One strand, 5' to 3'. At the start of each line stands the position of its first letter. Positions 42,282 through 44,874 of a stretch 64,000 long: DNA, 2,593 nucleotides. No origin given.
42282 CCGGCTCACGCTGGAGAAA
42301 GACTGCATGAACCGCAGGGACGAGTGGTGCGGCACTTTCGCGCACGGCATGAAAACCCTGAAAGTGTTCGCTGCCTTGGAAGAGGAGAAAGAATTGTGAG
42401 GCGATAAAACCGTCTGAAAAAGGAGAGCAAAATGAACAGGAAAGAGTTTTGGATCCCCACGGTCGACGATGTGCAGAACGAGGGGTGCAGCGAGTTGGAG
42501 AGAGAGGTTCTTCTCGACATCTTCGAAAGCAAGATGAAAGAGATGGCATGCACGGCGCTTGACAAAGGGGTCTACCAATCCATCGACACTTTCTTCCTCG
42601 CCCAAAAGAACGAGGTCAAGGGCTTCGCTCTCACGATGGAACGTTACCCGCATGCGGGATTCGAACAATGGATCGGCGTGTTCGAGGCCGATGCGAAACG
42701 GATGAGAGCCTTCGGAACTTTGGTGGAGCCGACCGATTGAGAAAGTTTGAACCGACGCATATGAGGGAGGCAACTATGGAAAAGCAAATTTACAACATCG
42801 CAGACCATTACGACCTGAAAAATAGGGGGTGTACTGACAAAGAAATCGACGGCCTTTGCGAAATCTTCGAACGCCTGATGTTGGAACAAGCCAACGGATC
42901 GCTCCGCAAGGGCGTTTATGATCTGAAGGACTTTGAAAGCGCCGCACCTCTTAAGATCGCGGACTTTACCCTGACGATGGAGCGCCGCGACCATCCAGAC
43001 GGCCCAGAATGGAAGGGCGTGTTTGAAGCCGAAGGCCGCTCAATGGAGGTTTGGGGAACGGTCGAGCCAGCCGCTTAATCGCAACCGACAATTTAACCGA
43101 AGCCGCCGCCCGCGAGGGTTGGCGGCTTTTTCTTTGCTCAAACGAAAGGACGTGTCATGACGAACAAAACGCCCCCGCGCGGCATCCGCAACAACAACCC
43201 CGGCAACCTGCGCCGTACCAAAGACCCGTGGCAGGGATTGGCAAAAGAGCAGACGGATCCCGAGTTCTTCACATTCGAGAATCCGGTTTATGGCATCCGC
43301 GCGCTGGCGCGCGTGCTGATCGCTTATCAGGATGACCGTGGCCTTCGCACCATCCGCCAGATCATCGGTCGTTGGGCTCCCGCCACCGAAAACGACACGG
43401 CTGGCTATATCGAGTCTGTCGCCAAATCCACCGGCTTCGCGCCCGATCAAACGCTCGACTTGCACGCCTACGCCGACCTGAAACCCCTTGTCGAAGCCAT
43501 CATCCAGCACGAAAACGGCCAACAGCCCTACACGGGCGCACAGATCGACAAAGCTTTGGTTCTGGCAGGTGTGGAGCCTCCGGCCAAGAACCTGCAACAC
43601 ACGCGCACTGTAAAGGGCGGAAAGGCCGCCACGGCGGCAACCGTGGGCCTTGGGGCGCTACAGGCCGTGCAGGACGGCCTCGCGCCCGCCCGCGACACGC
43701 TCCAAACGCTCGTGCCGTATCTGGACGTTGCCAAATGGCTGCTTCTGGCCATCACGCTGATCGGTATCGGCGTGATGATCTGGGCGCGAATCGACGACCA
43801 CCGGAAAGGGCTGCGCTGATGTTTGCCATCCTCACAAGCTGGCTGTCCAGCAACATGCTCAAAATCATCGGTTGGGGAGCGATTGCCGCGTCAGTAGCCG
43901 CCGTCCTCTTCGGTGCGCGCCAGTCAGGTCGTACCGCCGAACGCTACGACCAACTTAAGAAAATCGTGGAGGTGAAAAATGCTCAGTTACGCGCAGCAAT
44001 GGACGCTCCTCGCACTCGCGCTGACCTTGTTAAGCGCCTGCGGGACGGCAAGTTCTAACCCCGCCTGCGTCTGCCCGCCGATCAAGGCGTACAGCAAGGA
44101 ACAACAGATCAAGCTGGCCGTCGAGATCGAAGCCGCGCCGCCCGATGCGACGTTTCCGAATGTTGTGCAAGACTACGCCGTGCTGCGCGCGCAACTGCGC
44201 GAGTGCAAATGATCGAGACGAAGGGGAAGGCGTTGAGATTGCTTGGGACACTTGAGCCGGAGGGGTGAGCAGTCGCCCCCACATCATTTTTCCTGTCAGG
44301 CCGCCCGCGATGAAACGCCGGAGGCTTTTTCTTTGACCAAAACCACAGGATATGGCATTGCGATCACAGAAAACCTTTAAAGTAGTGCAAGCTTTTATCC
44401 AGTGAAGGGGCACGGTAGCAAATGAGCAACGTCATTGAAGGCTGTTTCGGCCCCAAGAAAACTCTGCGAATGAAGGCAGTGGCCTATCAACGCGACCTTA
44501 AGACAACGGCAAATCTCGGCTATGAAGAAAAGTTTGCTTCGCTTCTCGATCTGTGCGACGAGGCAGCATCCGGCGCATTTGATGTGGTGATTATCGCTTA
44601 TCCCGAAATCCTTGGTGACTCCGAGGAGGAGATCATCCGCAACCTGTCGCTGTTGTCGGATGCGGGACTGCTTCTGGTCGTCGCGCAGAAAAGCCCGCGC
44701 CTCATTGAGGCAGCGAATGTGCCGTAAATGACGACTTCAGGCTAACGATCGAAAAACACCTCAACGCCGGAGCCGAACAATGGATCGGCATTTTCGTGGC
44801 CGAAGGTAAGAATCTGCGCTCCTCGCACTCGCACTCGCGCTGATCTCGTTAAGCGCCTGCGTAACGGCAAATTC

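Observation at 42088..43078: Tandem triplication of a ~100-aa protein family between tail and lysis modules (moron-like)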

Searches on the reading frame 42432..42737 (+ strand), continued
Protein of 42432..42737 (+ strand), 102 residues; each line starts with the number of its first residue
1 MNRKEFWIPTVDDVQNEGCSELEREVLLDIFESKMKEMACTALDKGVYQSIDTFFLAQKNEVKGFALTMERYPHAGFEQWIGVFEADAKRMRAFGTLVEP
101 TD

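Call 96: find_related_loci(query=P0028, collection=viral_contigs, flank=5000)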
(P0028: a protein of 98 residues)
Query P0028 (98 aa) in viral_contigs; peptide patterns used: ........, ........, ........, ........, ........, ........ (x = any residue, [..] = any of these).
10 stretches matched a pattern, but none encodes a relative of the query by tblastn (E <= 1e-3).

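Call 101: find_related_loci(query=A8, collection=viral_contigs, flank=3000)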
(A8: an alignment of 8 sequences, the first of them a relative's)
Query A8 (328 aa) in viral_contigs; peptide patterns used: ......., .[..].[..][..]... (x = any residue, [..] = any of these).
136 stretches matched a pattern; 60 encode a relative of the query (tblastn E <= 1e-3); 60 distinct loci.
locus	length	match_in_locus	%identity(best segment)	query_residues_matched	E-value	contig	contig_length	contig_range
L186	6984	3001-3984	100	1-328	0e+0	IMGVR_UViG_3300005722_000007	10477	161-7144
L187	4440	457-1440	98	1-328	0e+0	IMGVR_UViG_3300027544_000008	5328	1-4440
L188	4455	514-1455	70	11-323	4e-156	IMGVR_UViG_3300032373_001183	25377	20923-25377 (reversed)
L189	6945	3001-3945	67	12-328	9e-150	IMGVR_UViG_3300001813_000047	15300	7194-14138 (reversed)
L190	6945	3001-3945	65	12-328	1e-149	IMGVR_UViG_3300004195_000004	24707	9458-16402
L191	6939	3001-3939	66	12-328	2e-148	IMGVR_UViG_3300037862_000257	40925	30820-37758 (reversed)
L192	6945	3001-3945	64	7-323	1e-148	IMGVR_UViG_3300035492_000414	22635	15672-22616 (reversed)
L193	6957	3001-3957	64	8-328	6e-148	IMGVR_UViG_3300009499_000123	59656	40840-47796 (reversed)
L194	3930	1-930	65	12-323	1e-149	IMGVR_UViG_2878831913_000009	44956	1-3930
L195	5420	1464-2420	64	8-328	3e-148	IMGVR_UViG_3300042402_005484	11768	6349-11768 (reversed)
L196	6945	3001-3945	64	12-328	1e-147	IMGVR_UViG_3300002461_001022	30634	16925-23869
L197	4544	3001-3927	67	11-323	2e-148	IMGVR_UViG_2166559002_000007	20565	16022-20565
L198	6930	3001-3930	65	12-323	1e-147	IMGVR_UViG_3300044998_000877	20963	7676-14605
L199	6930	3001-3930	65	12-323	2e-147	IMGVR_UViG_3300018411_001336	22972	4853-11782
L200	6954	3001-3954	64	7-328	2e-147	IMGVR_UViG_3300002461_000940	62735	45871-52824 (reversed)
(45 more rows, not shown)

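Call 105: find_related_loci(query=A8, collection=metagenome_contigs, flank=3000)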
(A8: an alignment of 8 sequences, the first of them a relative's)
Query A8 (328 aa) in metagenome_contigs; peptide patterns used: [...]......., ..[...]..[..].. (x = any residue, [..] = any of these).
600 stretches matched a pattern (row limit reached: there are more); 375 encode a relative of the query (tblastn E <= 1e-3); the best 80 are kept; 80 distinct loci.
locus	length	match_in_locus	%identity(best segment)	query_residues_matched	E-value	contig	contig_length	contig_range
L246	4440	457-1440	98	1-328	0e+0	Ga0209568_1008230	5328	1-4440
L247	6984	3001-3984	96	1-328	0e+0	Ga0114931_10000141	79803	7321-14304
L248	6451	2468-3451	91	1-328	0e+0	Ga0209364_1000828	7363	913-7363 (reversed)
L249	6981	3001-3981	89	4-328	0e+0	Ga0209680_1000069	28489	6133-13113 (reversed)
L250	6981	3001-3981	89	4-328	0e+0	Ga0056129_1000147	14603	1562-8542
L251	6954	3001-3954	89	11-328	0e+0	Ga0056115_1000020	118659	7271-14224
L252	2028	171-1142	87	3-325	0e+0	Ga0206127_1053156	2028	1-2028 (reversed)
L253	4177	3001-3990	85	1-327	0e+0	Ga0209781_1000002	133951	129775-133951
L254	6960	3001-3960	82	7-326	0e+0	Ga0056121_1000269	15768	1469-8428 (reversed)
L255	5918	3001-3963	83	4-324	0e+0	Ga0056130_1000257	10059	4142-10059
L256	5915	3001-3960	83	4-323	0e+0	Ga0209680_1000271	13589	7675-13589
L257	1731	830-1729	88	3-301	0e+0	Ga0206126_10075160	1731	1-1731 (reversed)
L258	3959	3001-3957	83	5-323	0e+0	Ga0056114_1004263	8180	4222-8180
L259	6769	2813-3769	81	10-328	1e-176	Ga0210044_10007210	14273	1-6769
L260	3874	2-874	87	38-328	1e-179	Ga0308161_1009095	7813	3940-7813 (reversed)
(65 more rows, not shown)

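Call 110: fold_search(model_id=the predicted structure, library=pdb)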
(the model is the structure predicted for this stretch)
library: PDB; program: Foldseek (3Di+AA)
matches with E <= 10: 831; with E <= 0.001: 0
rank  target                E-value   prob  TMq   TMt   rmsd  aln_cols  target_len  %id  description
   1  7uql_B                1.1e-01  0.15  0.23  0.19  15.4       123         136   10  Pathogenesis related 10-10 app from (released 2023-03-01)
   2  4mjg_A                3.2e-01  0.51  0.39  0.24  10.2       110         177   10  Crystal structure of a DUF4853 family protein (ACTODO_00621) from Actinomyces odontolyticus ATCC 17982 at 2.65 A resol (released 2013-10-16)
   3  2gx5_A                3.3e-01  0.16  0.29  0.21  11.1       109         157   10  N-terminal GAF domain of transcriptional pleiotropic repressor CodY (released 2007-04-17)
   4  5wsy_A                4.2e-01  0.14  0.33  0.24  13.3       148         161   11  The complex structure of SAV606 with N-carboxymethyl-3-aminobutyrate (released 2017-05-31)
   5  4s2m_D                5.6e-01  0.57  0.29  0.14   3.6        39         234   15  Crystal Structure of OXA-163 complexed with iodide in the active site (released 2015-07-22)
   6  3lyd_B                5.6e-01  0.10  0.22  0.17   9.3       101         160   13  Crystal structure of Putative uncharacterized protein from Jonesia denitrificans (released 2010-03-09)
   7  2iwc                  5.6e-01  0.10  0.22  0.10  10.6        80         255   12  Benzylpenicilloyl-acylated MecR1 extracellular antibiotic-sensor domain. (released 2006-07-04)
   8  6ka3_A                5.6e-01  0.08  0.22  0.16  15.5       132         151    9  Crystal structure of a Thebaine synthase from Papaver somniferum (released 2020-06-24)
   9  6i5d_A                6.0e-01  0.54  0.29  0.13   3.7        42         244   17  Crystal structure of an OXA-48 beta-lactamase synthetic mutant (released 2020-03-04)
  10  6hb8_A                6.3e-01  0.47  0.28  0.13   4.1        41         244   15  Crystal structure of OXA-517 beta-lactamase (released 2019-08-28)
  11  2vu4                  6.7e-01  0.16  0.29  0.22   9.3        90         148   16  Structure of PsbP protein from Spinacia oleracea at 1.98 A resolution (released 2009-07-21)
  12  4s2l_A                7.5e-01  0.30  0.27  0.13   4.1        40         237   15  Crystal Structure of OXA-163 beta-lactamase (released 2015-07-22)
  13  8z9d_P                8.4e-01  0.11  0.26  0.16  10.4       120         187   12  cryo-EM structure of PSII-LHCII megacomplex from spinach (released 2024-11-13)
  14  6xrf_H                8.4e-01  0.10  0.27  0.21  12.1       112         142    9  EagT6 Tse6 NT complex (released 2020-12-30)
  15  8acx_D                8.4e-01  0.05  0.20  0.20  11.7       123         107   10  Pathogen effector of Zymoseptoria tritici: Zt-KP4 (released 2024-01-17)
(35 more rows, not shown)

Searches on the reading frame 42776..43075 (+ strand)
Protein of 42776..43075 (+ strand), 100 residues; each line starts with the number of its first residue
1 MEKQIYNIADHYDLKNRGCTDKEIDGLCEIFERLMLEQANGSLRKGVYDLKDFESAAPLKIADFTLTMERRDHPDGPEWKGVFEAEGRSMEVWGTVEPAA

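Call 9: search_protein_families(library=pfam, proteins=[window:42776-43075:+], max_evalue=1)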
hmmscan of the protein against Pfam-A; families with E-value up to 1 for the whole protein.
window:42776-43075:+ (100 aa): 0 families

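Call 10: search_protein_families(library=phrogs, proteins=[window:42776-43075:+], max_evalue=1)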
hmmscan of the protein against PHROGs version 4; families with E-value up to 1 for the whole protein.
window:42776-43075:+ (100 aa): 0 families

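Call 47: search_protein_families(library=padloc, proteins=[window:42776-43075:+], max_evalue=0.1)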
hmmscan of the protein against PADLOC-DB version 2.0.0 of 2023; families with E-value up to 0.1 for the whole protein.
window:42776-43075:+ (100 aa): 0 families

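Call 72: list_cluster_members(proteins=[P0001, P0014, window:42776-43075:+, P0025, P0022, P0028, P0100, P0023, L014:6331-7317:-, L001:10334-11281:-])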
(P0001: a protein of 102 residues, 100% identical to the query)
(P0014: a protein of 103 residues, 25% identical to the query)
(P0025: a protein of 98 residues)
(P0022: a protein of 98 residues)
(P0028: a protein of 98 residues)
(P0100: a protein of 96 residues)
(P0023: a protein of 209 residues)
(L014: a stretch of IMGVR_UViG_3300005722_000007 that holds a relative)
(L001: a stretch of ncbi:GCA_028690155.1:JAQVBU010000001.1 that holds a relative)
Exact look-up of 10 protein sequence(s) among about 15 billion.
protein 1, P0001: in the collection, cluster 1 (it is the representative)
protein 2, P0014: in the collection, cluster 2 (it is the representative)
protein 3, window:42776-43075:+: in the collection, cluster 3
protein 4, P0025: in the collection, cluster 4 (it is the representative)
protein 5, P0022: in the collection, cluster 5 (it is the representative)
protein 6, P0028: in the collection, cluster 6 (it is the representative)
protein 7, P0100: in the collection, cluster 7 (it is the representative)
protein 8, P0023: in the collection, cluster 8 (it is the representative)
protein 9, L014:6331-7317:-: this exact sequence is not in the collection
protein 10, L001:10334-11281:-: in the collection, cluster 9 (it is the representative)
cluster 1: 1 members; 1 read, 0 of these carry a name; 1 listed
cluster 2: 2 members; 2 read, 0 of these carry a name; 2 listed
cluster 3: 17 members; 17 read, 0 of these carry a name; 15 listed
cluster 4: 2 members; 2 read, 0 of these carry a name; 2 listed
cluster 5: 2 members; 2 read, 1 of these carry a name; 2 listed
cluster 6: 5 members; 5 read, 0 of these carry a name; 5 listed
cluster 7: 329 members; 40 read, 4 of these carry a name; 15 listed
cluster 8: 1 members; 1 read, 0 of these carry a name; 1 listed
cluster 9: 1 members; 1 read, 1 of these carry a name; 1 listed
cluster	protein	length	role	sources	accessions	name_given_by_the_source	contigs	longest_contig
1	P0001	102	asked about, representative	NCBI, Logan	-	-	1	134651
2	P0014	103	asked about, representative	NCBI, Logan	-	-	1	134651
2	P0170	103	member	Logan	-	-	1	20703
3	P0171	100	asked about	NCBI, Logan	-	-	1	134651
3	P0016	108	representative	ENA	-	-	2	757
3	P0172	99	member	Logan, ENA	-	-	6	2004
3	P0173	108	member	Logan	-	-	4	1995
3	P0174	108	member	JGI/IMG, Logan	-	-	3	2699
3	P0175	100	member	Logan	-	-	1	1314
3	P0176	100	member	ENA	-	-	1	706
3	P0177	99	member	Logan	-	-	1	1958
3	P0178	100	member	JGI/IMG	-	-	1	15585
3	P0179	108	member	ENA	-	-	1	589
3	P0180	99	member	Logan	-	-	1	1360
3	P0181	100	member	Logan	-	-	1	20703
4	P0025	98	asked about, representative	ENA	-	-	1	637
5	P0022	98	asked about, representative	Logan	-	-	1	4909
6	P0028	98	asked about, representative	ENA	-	-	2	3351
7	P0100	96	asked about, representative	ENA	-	-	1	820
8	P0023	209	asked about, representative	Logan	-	-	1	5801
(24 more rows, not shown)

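Call 94: search_protein_families(library=ncbifam, proteins=[window:42776-43075:+], max_evalue=0.01)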
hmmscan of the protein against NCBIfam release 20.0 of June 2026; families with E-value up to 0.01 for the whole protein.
window:42776-43075:+ (100 aa): 0 families

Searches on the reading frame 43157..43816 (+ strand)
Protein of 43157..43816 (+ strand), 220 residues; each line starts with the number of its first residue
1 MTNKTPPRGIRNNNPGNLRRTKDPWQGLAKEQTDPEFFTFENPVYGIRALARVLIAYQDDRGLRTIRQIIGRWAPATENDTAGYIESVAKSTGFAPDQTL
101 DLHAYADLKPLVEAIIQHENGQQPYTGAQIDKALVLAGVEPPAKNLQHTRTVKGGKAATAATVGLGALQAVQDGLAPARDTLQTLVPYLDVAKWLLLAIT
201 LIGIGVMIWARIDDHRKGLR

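Call 9: search_protein_families(library=pfam, proteins=[window:43157-43816:+], max_evalue=1)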
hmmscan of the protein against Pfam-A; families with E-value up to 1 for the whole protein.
window:43157-43816:+ (220 aa): 1 family
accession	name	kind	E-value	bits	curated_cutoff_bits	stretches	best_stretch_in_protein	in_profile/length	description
PF04956.18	TrbC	-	0.11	13.2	27.9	1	157-217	15-77/98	TrbC/VIRB2 pilin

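Call 10: search_protein_families(library=phrogs, proteins=[window:43157-43816:+], max_evalue=1)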
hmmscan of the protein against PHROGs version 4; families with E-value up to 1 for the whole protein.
window:43157-43816:+ (220 aa): 7 families
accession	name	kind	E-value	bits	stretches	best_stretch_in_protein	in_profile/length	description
phrog_873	-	head and packaging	2.7e-67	229.1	1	4-209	352-571/1277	endolysin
phrog_2276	-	tail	1.2e-27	98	1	7-162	490-636/673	tail length tape measure protein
phrog_992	-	head and packaging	3.4e-24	86.4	1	9-145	166-297/764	head protein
phrog_7694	-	unknown function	1.5e-16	61.3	1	4-123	501-619/675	-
phrog_7182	-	other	1.3e-14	54.4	1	8-127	659-787/1228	tail injection transglycosylase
phrog_17373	-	other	3.1e-12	47.6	1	140-220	144-224/224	peptidase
phrog_17849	-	unknown function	0.21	13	1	103-144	27-68/81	-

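Call 59: find_related_loci(query=window:43157-43816:+, collection=viral_contigs, flank=4000)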
Query window:43157-43816:+ (220 aa) in viral_contigs; peptide patterns used: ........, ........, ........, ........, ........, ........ (x = any residue, [..] = any of these).
57 stretches matched a pattern; 49 encode a relative of the query (tblastn E <= 1e-3); 48 distinct loci.
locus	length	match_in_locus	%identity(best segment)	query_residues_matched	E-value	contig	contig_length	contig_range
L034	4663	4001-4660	80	1-220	1e-120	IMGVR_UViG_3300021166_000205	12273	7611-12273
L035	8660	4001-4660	80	1-220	1e-116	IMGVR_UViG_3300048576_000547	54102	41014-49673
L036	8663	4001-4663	74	1-220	5e-112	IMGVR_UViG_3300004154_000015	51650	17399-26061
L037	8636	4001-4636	72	8-219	2e-105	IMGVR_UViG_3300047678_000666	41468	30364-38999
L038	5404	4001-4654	70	1-220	4e-103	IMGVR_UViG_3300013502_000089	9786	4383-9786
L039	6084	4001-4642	70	7-220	1e-102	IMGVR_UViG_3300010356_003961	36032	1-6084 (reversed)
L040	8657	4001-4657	69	1-220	1e-101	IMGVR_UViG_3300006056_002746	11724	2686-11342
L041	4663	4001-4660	65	1-220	1e-100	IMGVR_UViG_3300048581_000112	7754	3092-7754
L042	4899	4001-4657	68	1-220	1e-99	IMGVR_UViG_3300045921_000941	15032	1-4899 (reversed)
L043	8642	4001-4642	68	7-220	3e-99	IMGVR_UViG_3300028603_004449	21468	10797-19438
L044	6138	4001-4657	67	1-220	3e-99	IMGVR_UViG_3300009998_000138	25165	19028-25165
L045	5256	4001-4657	71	2-220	6e-99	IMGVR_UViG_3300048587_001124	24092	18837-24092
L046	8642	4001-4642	67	7-220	2e-97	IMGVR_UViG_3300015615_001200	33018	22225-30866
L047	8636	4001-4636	61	5-220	4e-80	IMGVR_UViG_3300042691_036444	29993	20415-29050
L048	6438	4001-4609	61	8-214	8e-74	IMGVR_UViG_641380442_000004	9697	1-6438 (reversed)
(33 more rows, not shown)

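Call 64: search_protein_families(library=padloc, proteins=[L036:3013-3969:-, L044:3409-3894:-], max_evalue=0.01)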
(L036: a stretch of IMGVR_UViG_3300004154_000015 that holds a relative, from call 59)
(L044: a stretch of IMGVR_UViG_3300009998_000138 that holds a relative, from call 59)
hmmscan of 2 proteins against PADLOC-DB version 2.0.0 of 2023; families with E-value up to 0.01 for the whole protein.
L036:3013-3969:- (318 aa): 4 families
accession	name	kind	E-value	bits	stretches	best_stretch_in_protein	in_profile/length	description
PDLC04912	PDC-S11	-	2.4e-125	415.9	1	2-311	3-309/313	-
PDLC04911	PDC-S11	-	6.8e-125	414.6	1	1-312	1-312/318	-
PDLC04914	PDC-S11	-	9.6e-82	272.7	1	1-311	1-307/314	-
PDLC04913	PDC-S11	-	1.5e-29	101.2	1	97-312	145-364/375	-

L044:3409-3894:- (161 aa): 0 families

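Call 66: search_protein_families(library=pfam, proteins=[L044:3409-3894:-], max_evalue=0.01)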
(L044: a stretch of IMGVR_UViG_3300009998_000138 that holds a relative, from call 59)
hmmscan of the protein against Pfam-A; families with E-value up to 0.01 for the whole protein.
L044:3409-3894:- (161 aa): 0 families

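Call 94: search_protein_families(library=ncbifam, proteins=[window:43157-43816:+], max_evalue=0.01)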
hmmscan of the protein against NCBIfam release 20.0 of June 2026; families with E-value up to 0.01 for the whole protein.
window:43157-43816:+ (220 aa): 0 families

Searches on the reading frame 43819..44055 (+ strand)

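Call 9: search_protein_families(library=pfam, proteins=[window:43819-44055:+], max_evalue=1)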
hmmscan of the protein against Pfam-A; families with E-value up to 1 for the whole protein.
window:43819-44055:+ (79 aa): 1 family
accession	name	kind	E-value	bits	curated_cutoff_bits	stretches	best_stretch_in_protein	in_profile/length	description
PF15186.11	TEX13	-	0.11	12.6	27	1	9-59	55-102/150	Testis-expressed sequence 13 protein family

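Call 10: search_protein_families(library=phrogs, proteins=[window:43819-44055:+], max_evalue=1)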
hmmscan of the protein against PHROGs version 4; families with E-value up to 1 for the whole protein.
window:43819-44055:+ (79 aa): 2 families
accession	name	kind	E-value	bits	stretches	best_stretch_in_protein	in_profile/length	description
phrog_27122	-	unknown function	1.2e-05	26.5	1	4-79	4-83/83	-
phrog_1026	-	lysis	0.026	15.8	1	13-62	4-57/85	Rz-like spanin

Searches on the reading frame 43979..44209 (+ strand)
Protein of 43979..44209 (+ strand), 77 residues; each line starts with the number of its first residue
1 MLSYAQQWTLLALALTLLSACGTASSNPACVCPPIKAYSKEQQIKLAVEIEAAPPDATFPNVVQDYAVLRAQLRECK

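Call 9: search_protein_families(library=pfam, proteins=[window:43979-44209:+], max_evalue=1)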
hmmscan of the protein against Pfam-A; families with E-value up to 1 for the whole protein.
window:43979-44209:+ (77 aa): 2 families
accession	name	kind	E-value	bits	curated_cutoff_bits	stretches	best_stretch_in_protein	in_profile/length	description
PF23793.1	LysC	-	0.0093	16.3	27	1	17-76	2-55/69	Rz1-like lysis system protein LysC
PF13627.12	LptM_cons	-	0.32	11.4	27.3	1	9-22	2-15/23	LPS-assembly lipoprotein LptM, conserved region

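Call 10: search_protein_families(library=phrogs, proteins=[window:43979-44209:+], max_evalue=1)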
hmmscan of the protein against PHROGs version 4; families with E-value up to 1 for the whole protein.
window:43979-44209:+ (77 aa): 4 families
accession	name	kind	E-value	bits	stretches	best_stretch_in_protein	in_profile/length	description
phrog_26778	-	unknown function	2.1e-16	60.6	1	14-76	2-64/65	-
phrog_456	-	lysis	0.048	14.4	1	9-76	14-76/102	Rz-like spanin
phrog_37071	-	unknown function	0.21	12.8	1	35-72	19-54/87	-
phrog_30459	-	unknown function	0.33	11.2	1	8-47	5-44/254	-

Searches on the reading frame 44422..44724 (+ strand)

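Call 9: search_protein_families(library=pfam, proteins=[window:44422-44724:+], max_evalue=1)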
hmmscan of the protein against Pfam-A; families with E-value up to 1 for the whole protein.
window:44422-44724:+ (101 aa): 2 families
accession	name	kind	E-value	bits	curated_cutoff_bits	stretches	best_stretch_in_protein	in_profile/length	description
PF11253.13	DUF3052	-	0.027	14.9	22.7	1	43-93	36-86/125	Protein of unknown function (DUF3052)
PF00239.26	Resolvase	-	0.086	13.4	23.3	1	35-90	49-101/145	Resolvase, N terminal domain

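Call 10: search_protein_families(library=phrogs, proteins=[window:44422-44724:+], max_evalue=1)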
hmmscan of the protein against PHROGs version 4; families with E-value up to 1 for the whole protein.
window:44422-44724:+ (101 aa): 0 families
